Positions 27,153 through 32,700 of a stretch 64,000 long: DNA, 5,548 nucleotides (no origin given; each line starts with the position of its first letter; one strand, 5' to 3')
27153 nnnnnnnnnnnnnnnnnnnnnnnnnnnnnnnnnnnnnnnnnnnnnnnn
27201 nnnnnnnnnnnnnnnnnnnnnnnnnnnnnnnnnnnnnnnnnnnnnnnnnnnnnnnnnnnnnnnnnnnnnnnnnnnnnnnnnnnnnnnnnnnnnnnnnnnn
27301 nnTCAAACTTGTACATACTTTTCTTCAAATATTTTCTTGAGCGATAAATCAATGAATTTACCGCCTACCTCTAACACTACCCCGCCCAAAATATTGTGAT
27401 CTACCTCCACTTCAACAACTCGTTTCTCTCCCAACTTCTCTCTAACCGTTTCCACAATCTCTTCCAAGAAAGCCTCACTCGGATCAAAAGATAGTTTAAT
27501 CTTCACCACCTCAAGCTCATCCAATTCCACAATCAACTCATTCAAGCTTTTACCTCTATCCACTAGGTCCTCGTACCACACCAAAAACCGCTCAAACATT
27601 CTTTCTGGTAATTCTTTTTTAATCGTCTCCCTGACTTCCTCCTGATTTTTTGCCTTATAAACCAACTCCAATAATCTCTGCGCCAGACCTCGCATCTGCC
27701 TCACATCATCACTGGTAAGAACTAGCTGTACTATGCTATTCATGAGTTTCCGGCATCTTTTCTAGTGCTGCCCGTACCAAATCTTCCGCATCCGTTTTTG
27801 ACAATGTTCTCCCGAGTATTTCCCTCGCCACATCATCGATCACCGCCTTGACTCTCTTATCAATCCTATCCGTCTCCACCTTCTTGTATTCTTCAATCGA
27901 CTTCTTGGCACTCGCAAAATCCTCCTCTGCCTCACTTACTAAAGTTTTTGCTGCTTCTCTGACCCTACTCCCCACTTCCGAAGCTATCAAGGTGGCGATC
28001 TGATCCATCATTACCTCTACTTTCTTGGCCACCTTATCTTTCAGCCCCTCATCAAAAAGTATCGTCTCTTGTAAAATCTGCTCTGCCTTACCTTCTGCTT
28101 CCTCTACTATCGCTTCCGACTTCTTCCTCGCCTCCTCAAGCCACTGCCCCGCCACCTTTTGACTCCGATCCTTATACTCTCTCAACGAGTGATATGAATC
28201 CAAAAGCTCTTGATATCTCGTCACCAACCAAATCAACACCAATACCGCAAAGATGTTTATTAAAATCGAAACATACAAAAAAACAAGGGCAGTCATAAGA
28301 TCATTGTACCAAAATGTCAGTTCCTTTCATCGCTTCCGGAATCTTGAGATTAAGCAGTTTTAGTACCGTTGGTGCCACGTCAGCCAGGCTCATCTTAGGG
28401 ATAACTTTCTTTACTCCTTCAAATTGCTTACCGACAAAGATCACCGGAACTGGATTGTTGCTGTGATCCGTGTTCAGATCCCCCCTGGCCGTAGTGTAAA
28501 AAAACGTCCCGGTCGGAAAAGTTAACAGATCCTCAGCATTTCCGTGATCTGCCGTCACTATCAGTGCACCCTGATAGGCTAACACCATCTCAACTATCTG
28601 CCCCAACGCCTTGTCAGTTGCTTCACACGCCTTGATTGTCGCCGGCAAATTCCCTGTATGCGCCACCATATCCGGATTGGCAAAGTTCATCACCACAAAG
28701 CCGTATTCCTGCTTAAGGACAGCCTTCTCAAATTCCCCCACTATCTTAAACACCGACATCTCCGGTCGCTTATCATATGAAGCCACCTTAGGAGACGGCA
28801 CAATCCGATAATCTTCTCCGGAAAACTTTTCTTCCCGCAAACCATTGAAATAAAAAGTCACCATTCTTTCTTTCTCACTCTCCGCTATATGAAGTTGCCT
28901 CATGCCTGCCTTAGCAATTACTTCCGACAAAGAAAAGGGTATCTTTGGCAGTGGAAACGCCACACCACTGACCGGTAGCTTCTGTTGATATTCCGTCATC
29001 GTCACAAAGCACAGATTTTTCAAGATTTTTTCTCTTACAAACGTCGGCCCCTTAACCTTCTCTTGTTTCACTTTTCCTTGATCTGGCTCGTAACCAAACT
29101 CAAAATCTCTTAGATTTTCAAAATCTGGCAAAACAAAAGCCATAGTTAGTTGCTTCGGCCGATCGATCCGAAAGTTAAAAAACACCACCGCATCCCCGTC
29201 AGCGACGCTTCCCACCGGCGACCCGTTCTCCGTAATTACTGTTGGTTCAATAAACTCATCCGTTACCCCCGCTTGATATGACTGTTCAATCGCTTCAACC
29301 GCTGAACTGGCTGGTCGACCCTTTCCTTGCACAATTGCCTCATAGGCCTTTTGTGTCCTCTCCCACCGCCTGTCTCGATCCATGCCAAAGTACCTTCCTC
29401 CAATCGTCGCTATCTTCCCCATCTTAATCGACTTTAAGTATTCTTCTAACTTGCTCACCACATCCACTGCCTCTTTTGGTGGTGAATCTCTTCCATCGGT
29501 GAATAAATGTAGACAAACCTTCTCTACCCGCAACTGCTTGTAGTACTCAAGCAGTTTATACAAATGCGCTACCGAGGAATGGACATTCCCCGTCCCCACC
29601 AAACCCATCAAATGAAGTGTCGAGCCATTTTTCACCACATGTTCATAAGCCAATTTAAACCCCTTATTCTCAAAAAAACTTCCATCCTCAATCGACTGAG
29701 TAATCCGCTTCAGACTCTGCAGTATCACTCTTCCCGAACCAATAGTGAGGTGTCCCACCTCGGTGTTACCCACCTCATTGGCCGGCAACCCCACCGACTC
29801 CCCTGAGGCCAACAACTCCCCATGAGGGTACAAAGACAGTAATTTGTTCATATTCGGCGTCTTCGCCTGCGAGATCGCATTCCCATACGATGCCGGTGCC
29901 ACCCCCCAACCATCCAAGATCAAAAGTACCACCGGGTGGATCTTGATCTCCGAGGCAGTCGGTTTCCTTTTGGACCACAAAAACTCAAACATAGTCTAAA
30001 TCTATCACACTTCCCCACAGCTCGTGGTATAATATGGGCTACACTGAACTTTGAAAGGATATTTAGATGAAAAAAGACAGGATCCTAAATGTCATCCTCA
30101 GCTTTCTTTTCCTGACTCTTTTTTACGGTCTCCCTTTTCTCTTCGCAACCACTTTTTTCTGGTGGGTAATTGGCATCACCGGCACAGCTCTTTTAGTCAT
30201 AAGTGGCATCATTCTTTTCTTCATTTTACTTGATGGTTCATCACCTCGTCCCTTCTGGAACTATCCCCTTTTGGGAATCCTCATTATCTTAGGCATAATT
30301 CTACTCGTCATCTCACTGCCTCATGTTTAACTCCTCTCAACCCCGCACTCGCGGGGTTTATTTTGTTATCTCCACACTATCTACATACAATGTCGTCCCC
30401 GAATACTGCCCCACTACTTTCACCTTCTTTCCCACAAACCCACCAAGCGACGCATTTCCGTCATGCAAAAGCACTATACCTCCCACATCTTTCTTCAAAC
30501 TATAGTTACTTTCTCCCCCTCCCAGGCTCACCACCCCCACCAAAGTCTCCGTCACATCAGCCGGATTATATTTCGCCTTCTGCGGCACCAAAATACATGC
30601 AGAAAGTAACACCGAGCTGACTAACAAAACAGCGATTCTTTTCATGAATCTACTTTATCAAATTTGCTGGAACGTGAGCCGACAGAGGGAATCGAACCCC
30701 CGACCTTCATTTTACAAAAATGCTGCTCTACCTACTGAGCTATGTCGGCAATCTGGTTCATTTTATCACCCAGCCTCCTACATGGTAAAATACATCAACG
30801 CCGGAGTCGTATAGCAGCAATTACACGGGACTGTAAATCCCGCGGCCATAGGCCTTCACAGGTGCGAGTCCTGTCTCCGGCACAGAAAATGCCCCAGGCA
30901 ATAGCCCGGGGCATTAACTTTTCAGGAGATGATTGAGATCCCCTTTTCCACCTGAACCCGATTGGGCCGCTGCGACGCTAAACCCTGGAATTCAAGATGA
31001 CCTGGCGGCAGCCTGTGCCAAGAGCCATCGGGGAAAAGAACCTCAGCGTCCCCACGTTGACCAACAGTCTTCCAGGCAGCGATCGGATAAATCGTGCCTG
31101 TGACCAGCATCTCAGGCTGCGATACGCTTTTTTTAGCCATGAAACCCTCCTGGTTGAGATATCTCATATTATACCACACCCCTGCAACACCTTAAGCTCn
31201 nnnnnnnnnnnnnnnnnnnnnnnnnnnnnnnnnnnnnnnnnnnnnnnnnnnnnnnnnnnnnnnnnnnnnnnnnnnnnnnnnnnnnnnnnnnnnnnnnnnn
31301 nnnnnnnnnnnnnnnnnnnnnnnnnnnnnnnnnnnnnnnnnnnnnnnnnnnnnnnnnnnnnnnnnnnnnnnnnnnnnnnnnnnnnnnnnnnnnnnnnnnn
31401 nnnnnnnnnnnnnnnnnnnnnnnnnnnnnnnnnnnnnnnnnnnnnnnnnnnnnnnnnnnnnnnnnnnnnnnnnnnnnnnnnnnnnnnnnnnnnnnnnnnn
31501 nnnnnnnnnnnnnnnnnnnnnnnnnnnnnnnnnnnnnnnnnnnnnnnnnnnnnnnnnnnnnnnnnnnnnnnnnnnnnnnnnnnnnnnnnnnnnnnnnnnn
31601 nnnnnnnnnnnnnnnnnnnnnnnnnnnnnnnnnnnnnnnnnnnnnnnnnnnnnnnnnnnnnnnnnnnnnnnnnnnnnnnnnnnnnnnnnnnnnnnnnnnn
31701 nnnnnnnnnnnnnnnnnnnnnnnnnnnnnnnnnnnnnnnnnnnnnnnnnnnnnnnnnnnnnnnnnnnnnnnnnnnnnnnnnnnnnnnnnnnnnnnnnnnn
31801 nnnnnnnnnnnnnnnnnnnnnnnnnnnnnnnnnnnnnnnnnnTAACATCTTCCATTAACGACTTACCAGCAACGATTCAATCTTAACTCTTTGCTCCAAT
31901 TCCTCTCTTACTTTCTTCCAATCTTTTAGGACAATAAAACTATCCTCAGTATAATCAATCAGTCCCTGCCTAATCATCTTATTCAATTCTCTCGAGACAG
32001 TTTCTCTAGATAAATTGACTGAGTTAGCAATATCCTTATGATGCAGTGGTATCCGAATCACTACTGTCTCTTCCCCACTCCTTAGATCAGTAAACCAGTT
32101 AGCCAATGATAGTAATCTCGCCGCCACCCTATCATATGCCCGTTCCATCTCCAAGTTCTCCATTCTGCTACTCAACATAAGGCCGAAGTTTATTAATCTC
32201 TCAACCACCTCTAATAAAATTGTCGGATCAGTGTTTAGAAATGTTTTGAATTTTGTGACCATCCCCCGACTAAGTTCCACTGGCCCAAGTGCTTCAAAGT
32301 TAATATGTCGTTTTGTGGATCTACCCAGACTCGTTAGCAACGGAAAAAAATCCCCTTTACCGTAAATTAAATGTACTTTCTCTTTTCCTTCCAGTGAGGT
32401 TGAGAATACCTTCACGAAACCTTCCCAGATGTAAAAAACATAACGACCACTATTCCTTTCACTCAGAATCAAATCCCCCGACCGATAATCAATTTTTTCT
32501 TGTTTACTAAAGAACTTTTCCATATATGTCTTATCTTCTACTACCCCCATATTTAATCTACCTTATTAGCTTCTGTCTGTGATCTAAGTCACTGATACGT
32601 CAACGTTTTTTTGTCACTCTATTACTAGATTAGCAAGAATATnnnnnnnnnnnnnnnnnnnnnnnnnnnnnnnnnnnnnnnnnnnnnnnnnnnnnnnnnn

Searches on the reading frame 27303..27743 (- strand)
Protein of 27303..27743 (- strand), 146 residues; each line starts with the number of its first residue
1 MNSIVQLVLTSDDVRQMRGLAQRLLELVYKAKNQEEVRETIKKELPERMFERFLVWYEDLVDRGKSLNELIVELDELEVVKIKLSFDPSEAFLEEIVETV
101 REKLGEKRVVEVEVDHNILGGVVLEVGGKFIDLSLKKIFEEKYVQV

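Call 50: search_protein_families(library=pfam, proteins=[window:27303-27743:-], max_evalue=0.01)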
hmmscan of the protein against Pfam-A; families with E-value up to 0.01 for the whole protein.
window:27303-27743:- (146 aa): 1 family
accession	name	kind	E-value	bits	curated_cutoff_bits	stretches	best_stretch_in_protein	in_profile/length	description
PF00213.23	OSCP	-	1.1e-09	39.1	22.3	1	67-137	92-163/172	ATP synthase delta (OSCP) subunit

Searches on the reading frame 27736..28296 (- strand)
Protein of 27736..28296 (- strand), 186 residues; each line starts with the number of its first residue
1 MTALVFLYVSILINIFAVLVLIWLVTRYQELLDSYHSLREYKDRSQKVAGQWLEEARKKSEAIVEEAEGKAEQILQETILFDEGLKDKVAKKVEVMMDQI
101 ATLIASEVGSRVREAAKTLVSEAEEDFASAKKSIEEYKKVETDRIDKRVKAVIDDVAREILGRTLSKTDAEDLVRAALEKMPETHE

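Call 50: search_protein_families(library=pfam, proteins=[window:27736-28296:-], max_evalue=0.01)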
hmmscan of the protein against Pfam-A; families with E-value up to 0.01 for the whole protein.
window:27736-28296:- (186 aa): 2 families
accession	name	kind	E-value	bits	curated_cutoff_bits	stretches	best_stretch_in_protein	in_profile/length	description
PF16999.10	V-ATPase_G_2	-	0.0058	17.7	28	1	39-101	8-69/104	Vacuolar (H+)-ATPase G subunit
PF05103.18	DivIVA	-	0.0072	16.7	28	0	45-100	72-116/131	DivIVA protein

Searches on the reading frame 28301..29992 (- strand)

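Call 50: search_protein_families(library=pfam, proteins=[window:28301-29992:-], max_evalue=0.01)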
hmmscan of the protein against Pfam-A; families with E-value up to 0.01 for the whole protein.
window:28301-29992:- (563 aa): 4 families
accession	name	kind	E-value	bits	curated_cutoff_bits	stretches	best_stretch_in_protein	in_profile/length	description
PF06415.18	iPGM_N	-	6.9e-78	261.5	27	1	97-336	1-216/217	BPG-independent PGAM N-terminus (iPGM_N)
PF01676.23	Metalloenzyme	-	2.7e-69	233.9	24.3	1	20-550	2-251/252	Metalloenzyme superfamily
PF01663.27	Phosphodiest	-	0.00017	21.8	23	1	421-485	149-221/342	Type I phosphodiesterase / nucleotide pyrophosphatase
PF00884.28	Sulfatase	-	0.0041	16.9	25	1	448-548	202-300/301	Sulfatase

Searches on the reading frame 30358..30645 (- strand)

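Call 50: search_protein_families(library=pfam, proteins=[window:30358-30645:-], max_evalue=0.01)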
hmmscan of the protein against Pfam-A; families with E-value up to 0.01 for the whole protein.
window:30358-30645:- (95 aa): 1 family
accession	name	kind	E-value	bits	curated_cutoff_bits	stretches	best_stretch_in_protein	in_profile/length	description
PF19135.5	DUF5818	-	0.00061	19.7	27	1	38-92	3-55/57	Protein of unknown function (DUF5818)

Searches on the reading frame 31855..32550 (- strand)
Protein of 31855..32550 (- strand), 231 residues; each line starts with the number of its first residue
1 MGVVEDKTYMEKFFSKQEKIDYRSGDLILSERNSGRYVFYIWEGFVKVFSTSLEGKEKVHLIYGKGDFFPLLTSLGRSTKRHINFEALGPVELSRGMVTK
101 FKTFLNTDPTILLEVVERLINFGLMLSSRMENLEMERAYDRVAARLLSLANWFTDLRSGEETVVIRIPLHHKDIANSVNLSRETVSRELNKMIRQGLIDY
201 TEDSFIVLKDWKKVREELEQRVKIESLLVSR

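Call 50: search_protein_families(library=pfam, proteins=[window:31855-32550:-], max_evalue=0.01)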
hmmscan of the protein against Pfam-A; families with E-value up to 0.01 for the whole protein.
window:31855-32550:- (231 aa): 11 families
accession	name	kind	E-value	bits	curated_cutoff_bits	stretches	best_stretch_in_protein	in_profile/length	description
PF13545.12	HTH_Crp_2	-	3.9e-16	59.2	27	1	141-215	2-68/70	Crp-like helix-turn-helix domain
PF00027.35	cNMP_binding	-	9.4e-11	42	27.5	1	21-106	3-87/89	Cyclic nucleotide-binding domain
PF00325.26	Crp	-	1e-05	25.6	21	1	168-198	2-32/32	Bacterial regulatory proteins, crp family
PF01047.28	MarR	-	0.00052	20.3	24.6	0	169-199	18-48/59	MarR family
PF12802.13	MarR_2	-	0.00063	20.3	27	1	172-203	24-55/61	MarR family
PF13412.12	HTH_24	-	0.00066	19.6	21.9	1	171-198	20-47/48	Winged helix-turn-helix DNA-binding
PF00356.27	LacI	-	0.003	17.8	27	0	172-191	3-22/46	Bacterial regulatory proteins, lacI family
PF01325.25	Fe_dep_repress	-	0.0031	18.1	26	1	171-203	25-57/60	Iron dependent repressor, N-terminal DNA binding domain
PF25213.1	HVO_A0261_N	-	0.0051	17.1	35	0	168-205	24-61/86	HVO_A0261 N-terminal domain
PF01022.26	HTH_5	-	0.0056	17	22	0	172-200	19-47/47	Bacterial regulatory protein, arsR family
PF01978.25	TrmB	-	0.0064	16.8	25.6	0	163-203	17-57/68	Sugar-specific transcriptional regulator TrmB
